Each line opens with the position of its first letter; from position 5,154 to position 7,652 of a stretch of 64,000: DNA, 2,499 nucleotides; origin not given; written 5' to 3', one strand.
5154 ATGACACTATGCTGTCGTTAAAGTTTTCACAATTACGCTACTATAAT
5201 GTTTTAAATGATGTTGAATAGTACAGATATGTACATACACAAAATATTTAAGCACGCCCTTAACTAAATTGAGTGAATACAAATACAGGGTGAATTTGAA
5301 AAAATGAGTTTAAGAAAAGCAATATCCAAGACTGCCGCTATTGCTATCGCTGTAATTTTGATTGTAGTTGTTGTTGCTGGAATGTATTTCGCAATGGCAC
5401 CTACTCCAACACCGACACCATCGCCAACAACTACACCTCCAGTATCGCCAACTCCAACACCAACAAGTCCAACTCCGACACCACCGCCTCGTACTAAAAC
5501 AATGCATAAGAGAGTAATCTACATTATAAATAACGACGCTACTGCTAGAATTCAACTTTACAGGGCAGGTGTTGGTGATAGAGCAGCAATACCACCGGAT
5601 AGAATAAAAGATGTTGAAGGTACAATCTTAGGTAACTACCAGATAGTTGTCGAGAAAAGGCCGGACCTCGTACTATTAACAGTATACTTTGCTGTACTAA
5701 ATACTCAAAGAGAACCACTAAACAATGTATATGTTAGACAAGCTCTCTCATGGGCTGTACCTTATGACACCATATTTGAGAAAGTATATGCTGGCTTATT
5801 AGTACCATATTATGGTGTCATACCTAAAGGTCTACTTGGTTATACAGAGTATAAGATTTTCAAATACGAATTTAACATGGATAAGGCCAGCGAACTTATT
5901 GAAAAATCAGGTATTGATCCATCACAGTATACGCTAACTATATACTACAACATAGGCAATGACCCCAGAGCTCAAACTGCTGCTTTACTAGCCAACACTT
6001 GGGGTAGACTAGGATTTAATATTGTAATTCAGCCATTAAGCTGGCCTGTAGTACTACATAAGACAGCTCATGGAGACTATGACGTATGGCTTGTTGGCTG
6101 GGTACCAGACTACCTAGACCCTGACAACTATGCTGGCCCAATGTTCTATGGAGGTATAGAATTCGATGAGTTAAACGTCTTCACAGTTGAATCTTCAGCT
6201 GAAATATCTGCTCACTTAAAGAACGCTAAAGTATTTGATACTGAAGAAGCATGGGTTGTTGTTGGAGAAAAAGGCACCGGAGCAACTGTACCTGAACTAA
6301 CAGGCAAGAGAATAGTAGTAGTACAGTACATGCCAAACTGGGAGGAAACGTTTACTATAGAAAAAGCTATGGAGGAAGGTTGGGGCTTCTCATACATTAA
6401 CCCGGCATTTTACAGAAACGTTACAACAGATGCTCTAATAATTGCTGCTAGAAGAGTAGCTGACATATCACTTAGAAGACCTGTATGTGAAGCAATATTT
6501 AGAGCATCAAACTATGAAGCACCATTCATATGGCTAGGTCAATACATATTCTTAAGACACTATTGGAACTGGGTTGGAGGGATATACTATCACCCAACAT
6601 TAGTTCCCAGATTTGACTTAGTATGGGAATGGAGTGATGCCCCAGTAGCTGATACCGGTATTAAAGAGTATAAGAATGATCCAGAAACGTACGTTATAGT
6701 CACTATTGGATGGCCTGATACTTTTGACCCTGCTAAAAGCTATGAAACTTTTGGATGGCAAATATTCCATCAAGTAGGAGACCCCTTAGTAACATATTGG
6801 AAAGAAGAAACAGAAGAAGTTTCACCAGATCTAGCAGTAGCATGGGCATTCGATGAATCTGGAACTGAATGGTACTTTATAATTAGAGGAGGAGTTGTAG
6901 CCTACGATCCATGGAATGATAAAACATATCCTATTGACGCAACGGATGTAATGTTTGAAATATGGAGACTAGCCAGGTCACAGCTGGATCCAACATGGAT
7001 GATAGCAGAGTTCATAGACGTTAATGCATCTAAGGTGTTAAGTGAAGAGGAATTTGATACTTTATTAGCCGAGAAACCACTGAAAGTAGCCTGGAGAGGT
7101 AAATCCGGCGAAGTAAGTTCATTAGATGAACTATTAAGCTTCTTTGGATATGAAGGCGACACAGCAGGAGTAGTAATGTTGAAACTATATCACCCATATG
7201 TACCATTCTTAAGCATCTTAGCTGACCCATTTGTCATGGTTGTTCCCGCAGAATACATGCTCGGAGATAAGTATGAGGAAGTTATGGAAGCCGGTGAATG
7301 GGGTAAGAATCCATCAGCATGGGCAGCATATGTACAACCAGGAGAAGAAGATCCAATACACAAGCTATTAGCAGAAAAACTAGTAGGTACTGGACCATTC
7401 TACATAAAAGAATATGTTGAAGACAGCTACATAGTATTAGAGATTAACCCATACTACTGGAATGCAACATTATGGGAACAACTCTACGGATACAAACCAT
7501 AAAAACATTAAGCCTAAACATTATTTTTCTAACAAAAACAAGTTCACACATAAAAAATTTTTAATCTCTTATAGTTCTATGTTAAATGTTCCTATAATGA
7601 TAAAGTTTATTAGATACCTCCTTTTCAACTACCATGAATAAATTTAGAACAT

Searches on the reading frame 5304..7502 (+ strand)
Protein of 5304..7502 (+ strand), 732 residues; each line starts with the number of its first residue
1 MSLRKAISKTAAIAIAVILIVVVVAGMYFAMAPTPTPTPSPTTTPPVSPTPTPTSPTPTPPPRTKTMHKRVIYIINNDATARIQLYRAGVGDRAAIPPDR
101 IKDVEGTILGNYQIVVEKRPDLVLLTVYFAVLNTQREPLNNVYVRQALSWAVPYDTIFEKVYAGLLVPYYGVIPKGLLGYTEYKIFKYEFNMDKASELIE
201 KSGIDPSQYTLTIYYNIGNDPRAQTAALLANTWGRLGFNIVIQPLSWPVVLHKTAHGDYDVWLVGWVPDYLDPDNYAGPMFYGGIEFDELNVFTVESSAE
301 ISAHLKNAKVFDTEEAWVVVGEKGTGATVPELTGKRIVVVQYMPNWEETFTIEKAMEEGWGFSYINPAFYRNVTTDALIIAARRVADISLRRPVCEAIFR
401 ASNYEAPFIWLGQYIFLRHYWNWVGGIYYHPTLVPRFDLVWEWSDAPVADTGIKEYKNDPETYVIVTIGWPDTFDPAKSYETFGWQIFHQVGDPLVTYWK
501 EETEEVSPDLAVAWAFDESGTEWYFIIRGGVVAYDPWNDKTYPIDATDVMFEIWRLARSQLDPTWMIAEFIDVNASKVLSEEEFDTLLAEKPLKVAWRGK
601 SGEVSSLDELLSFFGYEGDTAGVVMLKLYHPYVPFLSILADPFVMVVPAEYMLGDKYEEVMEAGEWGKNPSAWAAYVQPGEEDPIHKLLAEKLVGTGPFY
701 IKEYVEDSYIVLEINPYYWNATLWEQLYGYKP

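Call 29: search_protein_families(library=pfam, proteins=[window:5304-7502:+], max_evalue=0.1)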
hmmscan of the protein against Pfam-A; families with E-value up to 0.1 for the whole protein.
window:5304-7502:+ (732 aa): 1 family
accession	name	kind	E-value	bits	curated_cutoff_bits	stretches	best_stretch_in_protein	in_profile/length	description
PF00496.27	SBP_bac_5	-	2.5e-53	182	32.4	2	69-284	149-364/368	Bacterial extracellular solute-binding proteins, family 5 Middle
